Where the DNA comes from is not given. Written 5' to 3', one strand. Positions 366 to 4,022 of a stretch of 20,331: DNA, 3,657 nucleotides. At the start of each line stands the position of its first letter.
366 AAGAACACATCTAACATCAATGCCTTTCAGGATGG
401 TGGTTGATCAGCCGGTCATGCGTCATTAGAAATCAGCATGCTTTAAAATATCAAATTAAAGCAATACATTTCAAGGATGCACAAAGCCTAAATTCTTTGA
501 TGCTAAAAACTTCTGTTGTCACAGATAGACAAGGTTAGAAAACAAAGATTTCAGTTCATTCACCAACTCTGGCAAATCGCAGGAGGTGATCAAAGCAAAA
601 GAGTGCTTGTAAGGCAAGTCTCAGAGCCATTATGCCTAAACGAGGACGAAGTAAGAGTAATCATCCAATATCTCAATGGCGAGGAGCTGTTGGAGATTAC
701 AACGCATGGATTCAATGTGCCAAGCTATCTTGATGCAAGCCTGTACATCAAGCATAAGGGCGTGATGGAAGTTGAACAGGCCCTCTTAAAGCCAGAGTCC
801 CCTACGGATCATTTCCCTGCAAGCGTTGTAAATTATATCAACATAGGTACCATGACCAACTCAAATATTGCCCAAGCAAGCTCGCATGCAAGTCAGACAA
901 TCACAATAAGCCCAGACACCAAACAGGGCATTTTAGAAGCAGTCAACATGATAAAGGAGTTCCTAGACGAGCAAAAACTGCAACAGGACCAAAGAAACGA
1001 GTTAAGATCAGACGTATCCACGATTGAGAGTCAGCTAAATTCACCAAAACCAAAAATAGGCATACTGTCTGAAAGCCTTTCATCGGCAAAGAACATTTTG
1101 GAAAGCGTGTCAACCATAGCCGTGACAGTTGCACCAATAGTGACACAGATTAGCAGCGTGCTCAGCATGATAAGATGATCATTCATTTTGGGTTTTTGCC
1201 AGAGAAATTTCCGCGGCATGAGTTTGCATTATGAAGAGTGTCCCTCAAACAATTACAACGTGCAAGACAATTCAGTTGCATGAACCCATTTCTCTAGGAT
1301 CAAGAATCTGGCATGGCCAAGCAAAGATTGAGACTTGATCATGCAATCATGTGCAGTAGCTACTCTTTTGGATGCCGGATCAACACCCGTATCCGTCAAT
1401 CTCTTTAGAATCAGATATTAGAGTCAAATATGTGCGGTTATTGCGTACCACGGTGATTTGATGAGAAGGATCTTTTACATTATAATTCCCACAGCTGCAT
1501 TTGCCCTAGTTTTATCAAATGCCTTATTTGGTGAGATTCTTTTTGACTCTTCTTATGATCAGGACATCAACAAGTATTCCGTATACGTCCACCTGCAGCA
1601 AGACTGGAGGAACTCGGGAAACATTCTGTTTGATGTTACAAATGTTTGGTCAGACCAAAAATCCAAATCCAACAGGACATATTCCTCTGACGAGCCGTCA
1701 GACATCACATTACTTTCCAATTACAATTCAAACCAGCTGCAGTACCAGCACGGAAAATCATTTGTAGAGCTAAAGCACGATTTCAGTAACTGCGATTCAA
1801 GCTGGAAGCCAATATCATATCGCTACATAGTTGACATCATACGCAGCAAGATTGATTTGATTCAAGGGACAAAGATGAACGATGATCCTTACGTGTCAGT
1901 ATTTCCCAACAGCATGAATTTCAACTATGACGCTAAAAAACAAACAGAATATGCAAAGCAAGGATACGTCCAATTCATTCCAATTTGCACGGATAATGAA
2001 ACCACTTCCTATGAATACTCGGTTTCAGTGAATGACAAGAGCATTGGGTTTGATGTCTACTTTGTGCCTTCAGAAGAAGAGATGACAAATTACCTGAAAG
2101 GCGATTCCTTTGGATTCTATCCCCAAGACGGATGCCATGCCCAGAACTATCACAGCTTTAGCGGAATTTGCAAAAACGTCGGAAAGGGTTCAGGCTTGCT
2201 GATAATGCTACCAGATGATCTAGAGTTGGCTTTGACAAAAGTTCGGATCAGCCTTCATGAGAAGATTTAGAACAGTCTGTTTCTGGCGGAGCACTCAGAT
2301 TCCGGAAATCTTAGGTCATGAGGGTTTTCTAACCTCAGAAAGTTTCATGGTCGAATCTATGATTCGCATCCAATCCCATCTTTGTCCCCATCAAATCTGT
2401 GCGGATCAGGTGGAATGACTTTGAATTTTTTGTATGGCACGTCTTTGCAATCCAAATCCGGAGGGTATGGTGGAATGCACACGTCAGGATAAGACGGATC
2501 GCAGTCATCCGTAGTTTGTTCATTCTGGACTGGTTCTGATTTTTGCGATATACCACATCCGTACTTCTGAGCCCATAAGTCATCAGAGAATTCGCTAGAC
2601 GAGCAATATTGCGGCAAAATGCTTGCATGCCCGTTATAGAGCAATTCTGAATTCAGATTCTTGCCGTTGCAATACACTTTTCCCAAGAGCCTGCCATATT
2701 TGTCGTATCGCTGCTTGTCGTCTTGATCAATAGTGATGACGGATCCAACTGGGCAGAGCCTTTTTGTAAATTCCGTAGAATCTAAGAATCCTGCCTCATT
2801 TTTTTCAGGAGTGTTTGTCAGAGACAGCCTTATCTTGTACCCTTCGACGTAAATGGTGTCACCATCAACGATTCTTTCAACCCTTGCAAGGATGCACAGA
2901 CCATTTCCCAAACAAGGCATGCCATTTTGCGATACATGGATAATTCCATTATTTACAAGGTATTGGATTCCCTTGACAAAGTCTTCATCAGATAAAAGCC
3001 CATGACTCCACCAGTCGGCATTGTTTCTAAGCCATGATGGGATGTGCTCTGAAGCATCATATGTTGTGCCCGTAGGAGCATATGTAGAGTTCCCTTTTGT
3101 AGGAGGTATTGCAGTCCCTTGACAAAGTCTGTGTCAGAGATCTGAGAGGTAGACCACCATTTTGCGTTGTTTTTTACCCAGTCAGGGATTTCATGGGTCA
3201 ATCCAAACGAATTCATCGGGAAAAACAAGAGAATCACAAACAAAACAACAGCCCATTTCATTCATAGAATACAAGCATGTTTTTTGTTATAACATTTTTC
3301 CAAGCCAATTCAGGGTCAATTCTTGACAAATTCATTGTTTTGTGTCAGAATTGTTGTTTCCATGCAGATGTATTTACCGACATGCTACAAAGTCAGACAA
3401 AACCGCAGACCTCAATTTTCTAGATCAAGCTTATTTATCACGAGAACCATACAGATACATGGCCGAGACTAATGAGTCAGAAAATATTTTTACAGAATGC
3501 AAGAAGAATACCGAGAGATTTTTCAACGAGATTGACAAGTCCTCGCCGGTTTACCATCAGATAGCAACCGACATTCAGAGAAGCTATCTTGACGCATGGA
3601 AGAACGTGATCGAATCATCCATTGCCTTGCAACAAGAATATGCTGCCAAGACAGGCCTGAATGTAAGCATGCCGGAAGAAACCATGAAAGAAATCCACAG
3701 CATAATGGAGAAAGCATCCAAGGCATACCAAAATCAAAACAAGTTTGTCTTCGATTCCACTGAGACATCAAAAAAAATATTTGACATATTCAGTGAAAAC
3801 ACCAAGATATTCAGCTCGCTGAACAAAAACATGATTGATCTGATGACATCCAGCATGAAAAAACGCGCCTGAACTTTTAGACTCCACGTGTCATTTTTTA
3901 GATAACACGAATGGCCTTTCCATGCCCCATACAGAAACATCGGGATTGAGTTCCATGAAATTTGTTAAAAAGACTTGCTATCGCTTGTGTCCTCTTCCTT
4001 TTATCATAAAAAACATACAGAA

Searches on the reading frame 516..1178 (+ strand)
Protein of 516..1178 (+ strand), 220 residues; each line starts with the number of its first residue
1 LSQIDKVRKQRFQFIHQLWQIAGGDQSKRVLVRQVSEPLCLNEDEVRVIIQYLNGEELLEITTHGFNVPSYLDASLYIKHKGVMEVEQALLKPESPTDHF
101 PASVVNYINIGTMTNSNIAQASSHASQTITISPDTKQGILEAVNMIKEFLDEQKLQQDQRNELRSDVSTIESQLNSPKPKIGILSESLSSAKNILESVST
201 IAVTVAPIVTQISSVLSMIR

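Call 6: search_protein_families(library=pfam, proteins=[window:516-1178:+], max_evalue=0.1)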
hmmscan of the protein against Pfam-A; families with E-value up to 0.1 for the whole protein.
window:516-1178:+ (220 aa): 2 families
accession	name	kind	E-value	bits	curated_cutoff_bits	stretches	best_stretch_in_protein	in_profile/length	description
PF06911.18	Senescence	-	0.035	14.5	24.6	1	108-200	43-124/184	Senescence domain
PF21715.3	CggR_N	-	0.094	12.9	30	0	33-68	21-56/71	CggR N-terminal DNA binding domain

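Call 44: search_protein_families(library=padloc, proteins=[window:516-1178:+], max_evalue=0.01)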
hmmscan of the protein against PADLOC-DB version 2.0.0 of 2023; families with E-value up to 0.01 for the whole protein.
window:516-1178:+ (220 aa): 5 families
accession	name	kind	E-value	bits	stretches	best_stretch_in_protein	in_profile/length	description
PDLC04448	PDC-M14B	-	1e-09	36.4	1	109-215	159-265/275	-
PDLC04449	PDC-M14B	-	3.3e-08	31.4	1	108-216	154-262/267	-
PDLC04453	PDC-M14B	-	4.5e-06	24.4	1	109-214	162-263/276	-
PDLC04451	PDC-M14B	-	1.6e-05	22.8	1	113-212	162-257/261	-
PDLC04452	PDC-M14B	-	0.009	13.5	1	135-203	187-258/276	-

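Call 49: search_protein_families(library=phrogs, proteins=[window:516-1178:+], max_evalue=0.01)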
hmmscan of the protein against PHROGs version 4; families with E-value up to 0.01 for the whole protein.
window:516-1178:+ (220 aa): 0 families

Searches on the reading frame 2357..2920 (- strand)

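Call 6: search_protein_families(library=pfam, proteins=[window:2357-2920:-], max_evalue=0.1)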
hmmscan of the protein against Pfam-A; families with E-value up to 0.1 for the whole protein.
window:2357-2920:- (187 aa): 2 families
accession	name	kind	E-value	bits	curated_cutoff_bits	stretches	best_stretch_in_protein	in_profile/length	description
PF00565.23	SNase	-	1.5e-10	41.9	21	1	29-111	1-86/107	Staphylococcal nuclease homologue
PF05901.16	Excalibur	-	0.0011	19.8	22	1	174-186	24-36/36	Excalibur calcium-binding domain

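Call 81: search_protein_families(library=pfam, proteins=[window:2357-2920:-], max_evalue=0.1)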
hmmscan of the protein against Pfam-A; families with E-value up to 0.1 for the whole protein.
window:2357-2920:- (187 aa): 2 families
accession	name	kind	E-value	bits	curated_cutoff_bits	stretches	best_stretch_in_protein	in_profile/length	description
PF00565.23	SNase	-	1.5e-10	41.9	21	1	29-111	1-86/107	Staphylococcal nuclease homologue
PF05901.16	Excalibur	-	0.0011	19.8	22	1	174-186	24-36/36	Excalibur calcium-binding domain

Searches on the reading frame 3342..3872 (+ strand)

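Call 6: search_protein_families(library=pfam, proteins=[window:3342-3872:+], max_evalue=0.1)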
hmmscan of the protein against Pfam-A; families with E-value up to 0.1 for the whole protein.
window:3342-3872:+ (176 aa): 2 families
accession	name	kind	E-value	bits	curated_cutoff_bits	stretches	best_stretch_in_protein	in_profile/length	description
PF08354.15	Fas1-AflB-like_hel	-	0.021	14.2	25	1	97-163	107-173/353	Fatty acid synthase subunit beta/Fas1-like, helical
PF05168.19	HEPN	-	0.067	13.8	22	0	101-169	14-81/117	HEPN domain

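Call 44: search_protein_families(library=padloc, proteins=[window:3342-3872:+], max_evalue=0.01)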
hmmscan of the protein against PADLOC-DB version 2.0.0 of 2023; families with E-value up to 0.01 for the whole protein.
window:3342-3872:+ (176 aa): 0 families

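Call 49: search_protein_families(library=phrogs, proteins=[window:3342-3872:+], max_evalue=0.01)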
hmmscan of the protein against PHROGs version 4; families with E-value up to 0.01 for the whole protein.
window:3342-3872:+ (176 aa): 0 families
